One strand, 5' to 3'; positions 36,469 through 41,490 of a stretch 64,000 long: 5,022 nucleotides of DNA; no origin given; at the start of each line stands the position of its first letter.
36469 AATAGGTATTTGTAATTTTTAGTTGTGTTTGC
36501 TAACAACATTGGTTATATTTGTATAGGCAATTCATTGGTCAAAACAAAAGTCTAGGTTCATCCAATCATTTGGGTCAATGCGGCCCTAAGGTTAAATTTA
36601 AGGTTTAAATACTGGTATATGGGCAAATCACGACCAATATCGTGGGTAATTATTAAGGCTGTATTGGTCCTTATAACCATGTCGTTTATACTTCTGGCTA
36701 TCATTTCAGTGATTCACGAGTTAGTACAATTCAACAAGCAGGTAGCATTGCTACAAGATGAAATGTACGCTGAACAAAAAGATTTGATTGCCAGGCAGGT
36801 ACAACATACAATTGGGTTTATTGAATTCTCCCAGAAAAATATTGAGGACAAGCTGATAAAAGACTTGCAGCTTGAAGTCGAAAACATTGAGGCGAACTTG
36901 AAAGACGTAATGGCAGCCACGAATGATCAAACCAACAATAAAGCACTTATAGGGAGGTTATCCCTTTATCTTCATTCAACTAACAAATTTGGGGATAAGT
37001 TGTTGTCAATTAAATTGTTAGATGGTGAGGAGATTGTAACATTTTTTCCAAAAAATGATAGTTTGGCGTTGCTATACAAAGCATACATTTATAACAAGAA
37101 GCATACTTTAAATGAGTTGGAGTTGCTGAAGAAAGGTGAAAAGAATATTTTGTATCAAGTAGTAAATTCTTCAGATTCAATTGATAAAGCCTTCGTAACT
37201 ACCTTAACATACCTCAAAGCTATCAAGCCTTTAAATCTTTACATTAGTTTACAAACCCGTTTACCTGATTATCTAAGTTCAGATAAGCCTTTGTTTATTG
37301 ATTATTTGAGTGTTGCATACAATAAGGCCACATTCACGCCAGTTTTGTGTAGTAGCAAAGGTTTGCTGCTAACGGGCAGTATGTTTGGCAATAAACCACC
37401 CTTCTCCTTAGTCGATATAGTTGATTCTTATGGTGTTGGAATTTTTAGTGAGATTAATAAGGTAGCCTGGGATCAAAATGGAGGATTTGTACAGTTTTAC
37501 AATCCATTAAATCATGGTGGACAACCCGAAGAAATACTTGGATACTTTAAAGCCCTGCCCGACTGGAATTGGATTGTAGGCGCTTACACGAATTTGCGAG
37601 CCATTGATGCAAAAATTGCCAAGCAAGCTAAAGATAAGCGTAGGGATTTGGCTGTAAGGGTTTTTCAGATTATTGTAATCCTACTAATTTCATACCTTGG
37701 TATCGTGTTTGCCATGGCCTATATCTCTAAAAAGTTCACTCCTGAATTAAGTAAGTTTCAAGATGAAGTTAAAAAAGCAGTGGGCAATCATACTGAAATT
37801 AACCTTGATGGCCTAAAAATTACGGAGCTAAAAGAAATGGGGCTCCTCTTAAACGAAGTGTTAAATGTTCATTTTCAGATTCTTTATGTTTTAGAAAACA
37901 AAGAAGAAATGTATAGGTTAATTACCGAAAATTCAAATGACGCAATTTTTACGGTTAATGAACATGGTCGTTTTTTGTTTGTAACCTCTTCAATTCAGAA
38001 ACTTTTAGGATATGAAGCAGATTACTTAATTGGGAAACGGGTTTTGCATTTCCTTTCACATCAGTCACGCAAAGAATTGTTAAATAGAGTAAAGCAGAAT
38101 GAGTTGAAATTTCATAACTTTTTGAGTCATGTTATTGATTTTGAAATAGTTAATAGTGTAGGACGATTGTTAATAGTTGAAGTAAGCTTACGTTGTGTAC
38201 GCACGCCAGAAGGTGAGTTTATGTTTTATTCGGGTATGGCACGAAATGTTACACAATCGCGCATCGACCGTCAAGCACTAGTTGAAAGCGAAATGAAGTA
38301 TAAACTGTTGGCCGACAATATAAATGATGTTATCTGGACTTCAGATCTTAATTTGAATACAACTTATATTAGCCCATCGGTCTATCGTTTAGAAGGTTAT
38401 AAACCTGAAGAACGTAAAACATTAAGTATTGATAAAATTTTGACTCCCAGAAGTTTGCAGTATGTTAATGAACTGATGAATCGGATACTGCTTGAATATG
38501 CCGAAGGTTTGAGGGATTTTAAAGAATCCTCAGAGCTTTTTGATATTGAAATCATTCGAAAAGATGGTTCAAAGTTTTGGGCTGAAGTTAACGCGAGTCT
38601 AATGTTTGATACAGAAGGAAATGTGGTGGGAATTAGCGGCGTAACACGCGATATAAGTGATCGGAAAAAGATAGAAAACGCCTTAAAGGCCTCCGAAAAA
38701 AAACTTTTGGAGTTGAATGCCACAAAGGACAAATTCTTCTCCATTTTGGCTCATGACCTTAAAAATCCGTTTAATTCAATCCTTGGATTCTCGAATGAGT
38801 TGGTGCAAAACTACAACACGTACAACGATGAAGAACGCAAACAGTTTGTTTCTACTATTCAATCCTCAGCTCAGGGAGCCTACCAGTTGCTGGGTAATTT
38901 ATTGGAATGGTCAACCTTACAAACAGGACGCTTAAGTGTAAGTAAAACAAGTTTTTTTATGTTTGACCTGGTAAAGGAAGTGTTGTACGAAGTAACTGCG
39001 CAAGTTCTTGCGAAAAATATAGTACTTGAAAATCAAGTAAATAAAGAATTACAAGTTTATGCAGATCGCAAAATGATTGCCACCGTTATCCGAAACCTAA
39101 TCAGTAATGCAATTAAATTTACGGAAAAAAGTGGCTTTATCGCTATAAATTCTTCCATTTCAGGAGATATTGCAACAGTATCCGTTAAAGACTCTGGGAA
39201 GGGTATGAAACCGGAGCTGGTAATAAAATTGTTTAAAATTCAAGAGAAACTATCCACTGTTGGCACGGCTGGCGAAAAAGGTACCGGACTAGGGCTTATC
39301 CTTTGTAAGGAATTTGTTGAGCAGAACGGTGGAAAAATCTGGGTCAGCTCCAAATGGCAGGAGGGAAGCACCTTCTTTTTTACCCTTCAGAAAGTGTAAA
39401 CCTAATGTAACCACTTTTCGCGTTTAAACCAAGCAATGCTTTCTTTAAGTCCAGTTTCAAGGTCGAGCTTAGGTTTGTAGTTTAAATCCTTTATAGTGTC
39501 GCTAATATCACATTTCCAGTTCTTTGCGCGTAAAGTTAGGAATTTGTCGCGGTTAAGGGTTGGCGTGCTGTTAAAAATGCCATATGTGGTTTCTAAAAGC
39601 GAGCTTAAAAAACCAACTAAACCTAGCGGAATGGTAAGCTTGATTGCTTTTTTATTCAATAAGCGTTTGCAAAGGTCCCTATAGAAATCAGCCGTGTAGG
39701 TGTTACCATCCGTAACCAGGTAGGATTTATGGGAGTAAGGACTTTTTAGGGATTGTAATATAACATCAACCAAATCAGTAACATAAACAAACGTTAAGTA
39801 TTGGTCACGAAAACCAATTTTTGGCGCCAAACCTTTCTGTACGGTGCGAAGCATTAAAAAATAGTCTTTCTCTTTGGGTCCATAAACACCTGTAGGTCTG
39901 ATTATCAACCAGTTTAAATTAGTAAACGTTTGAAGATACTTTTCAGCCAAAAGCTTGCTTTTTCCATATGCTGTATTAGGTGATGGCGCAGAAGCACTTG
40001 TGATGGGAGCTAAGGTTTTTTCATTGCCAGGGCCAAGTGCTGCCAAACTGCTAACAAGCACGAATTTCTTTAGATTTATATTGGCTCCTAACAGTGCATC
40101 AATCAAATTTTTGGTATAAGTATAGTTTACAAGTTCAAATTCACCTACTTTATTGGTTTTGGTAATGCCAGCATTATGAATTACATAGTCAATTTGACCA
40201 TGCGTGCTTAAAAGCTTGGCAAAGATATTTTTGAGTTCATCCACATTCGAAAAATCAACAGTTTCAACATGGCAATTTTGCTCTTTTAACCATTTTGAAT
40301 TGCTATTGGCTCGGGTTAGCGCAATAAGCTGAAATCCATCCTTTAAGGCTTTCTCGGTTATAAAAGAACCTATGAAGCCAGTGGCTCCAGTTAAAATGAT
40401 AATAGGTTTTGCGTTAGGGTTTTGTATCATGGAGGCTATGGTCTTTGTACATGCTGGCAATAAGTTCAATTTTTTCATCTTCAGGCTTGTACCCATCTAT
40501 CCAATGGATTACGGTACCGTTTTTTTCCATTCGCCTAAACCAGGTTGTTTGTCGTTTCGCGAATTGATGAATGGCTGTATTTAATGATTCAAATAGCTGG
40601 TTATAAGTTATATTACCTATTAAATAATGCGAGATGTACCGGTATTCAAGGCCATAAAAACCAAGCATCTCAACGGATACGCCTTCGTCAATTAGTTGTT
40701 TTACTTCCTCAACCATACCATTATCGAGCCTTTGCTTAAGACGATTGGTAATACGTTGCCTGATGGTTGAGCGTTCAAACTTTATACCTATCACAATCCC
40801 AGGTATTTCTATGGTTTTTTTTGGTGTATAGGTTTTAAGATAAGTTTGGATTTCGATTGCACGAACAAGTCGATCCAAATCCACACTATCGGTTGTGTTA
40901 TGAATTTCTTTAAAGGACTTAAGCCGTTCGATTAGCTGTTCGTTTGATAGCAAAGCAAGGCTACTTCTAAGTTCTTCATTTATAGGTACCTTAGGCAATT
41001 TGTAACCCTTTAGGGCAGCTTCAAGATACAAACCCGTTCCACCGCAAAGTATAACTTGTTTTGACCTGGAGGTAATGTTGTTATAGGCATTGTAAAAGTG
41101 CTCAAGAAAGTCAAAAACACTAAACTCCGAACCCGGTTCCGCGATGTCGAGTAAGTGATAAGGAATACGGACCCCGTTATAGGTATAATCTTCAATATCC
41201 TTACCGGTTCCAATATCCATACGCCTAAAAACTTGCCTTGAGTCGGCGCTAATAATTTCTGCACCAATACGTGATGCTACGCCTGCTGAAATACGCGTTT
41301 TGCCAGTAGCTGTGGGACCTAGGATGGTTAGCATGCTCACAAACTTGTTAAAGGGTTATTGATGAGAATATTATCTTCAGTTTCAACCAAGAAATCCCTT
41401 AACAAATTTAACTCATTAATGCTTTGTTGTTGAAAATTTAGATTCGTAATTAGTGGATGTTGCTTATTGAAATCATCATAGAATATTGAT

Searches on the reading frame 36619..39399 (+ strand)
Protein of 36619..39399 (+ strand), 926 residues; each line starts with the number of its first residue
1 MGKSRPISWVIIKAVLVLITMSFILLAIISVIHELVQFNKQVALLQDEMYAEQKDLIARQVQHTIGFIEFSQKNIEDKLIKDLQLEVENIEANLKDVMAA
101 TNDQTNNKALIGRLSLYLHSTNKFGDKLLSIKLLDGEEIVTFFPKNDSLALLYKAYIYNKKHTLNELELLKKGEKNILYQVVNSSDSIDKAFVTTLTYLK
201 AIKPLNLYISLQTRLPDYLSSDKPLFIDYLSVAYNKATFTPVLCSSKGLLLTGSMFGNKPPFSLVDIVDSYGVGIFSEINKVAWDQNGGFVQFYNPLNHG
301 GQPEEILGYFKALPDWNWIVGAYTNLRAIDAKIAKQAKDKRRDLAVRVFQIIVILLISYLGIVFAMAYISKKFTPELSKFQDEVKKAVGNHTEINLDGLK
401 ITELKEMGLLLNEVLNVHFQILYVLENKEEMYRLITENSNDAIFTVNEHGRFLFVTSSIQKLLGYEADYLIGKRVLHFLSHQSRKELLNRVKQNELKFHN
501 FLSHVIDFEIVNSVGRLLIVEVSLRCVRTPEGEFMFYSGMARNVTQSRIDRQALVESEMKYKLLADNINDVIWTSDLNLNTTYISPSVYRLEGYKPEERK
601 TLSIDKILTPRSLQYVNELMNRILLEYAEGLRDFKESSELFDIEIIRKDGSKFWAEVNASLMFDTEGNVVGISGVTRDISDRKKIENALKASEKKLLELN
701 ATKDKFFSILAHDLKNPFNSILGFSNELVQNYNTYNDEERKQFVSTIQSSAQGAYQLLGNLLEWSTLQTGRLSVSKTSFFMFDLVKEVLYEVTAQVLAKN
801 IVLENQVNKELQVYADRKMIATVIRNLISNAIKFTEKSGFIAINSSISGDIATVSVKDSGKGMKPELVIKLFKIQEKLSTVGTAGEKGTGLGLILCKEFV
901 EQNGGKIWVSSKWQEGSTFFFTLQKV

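Call 9: search_protein_families(library=ncbifam, proteins=[window:36619-39399:+], max_evalue=1e-30)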
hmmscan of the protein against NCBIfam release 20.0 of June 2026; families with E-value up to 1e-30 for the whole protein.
window:36619-39399:+ (926 aa): 13 families
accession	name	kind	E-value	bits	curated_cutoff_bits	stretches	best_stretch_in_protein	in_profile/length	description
NF053520.1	HK_Porph_FimS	equivalog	1.1e-51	175.9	600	1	691-925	382-617/618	sensor histidine kinase FimS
NF047874.1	MASE3_PAS_HK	subfamily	6.1e-50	170.7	560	1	545-924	251-624/655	MASE3 domain-containing sensor histidine kinase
TIGR00229.1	sensory_box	domain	1.4e-42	144.8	22.9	0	427-548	2-120/126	PAS domain S-box protein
NF046044.1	PnpS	equivalog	2.2e-40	138.9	400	1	696-923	163-389/390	two-component system histidine kinase PnpS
TIGR02956.1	TMAO_torS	equivalog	6.8e-38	130.4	676.5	1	699-923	460-680/967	TMAO reductase system sensor histidine kinase/response regulator TorS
TIGR02966.1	phoR_proteo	equivalog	7.8e-38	130.3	334.2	1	696-922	107-332/333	phosphate regulon sensor histidine kinase PhoR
NF006800.0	PRK09303.1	equivalog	1.4e-37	129.6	342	1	689-923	137-375/383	histidine kinase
NF045595.1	HK_scytonemin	equivalog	2.3e-36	125.4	865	1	543-923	266-633/637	scytonemin biosynthesis sensor histidine kinase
NF008302.0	PRK11091.1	equivalog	4.3e-36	124.4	838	1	643-924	230-504/779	aerobic respiration two-component sensor histidine kinase ArcB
NF008468.0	PRK11360.1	equivalog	2.7e-35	121.8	646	1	552-924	261-607/616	two-component system sensor histidine kinase AtoS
NF041880.1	EPS_EpsF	equivalog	9e-33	113.5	900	1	556-921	141-489/492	response regulator EpsF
NF033092.0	HK_WalK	equivalog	1.1e-31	110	725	1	620-923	304-592/594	cell wall metabolism sensor histidine kinase WalK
NF008318.0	PRK11107.1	equivalog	7.2e-31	107.1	890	0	689-924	279-517/920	two-component sensor histidine kinase BarA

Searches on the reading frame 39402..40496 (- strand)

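Call 9: search_protein_families(library=ncbifam, proteins=[window:39402-40496:-], max_evalue=1e-30)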
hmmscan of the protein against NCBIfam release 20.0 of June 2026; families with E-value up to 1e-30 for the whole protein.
window:39402-40496:- (364 aa): 0 families

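Call 10: search_protein_families(library=pfam, proteins=[window:39402-40496:-], max_evalue=0.001)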
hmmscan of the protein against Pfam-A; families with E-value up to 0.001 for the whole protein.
window:39402-40496:- (364 aa): 11 families
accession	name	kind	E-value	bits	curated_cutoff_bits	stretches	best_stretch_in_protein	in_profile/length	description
PF01370.27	Epimerase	-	1.9e-29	103.2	20.9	1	33-255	1-230/240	NAD dependent epimerase/dehydratase family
PF13460.12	NAD_binding_10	-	8.8e-19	68.5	27.2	1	37-215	1-157/184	NAD(P)H-binding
PF01073.25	3Beta_HSD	-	8e-17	61.6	22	1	35-267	2-246/280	3-beta hydroxysteroid dehydrogenase/isomerase family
PF04321.23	RmlD_sub_bind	-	4e-15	56.1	27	1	33-257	3-204/287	RmlD substrate binding domain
PF07993.18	NAD_binding_4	-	9.4e-15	54.9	20.1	2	100-209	87-212/258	Male sterility protein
PF16363.11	GDP_Man_Dehyd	-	5.6e-13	49.5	27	1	35-352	2-331/332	GDP-mannose 4,6 dehydratase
PF00106.31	adh_short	-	7.8e-11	42.3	26.6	1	32-124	2-100/195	short chain dehydrogenase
PF13561.12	adh_short_C2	-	2.4e-07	31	27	1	42-146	8-115/236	Enoyl-(Acyl carrier protein) reductase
PF05368.20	NmrA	-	5.7e-07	29.8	27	1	32-146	4-103/298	NmrA-like family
PF08659.16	KR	-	1.5e-06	28.7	22.6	1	33-153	3-139/180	KR domain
PF02719.21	Polysacc_synt_2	-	2e-05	24.4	20.2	1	33-158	1-136/293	Polysaccharide biosynthesis protein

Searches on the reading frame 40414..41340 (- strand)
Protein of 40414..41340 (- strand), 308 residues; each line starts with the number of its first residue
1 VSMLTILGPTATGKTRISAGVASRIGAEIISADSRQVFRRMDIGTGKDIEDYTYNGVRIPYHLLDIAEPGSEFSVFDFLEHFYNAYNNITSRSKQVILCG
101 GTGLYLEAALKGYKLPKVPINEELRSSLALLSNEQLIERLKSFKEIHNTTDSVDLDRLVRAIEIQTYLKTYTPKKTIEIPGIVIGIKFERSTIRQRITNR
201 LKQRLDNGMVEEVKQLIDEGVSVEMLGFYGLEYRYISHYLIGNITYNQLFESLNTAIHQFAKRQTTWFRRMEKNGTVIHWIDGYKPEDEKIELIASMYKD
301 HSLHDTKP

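Call 10: search_protein_families(library=pfam, proteins=[window:40414-41340:-], max_evalue=0.001)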
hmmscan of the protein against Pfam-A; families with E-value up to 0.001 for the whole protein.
window:40414-41340:- (308 aa): 2 families
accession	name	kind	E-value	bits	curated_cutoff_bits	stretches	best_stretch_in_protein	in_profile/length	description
PF01715.23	IPPT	-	5.3e-55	187.2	23.6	1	36-270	1-242/243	IPP transferase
PF01745.22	IPT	-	3.6e-06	27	20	1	2-51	2-51/233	Isopentenyl transferase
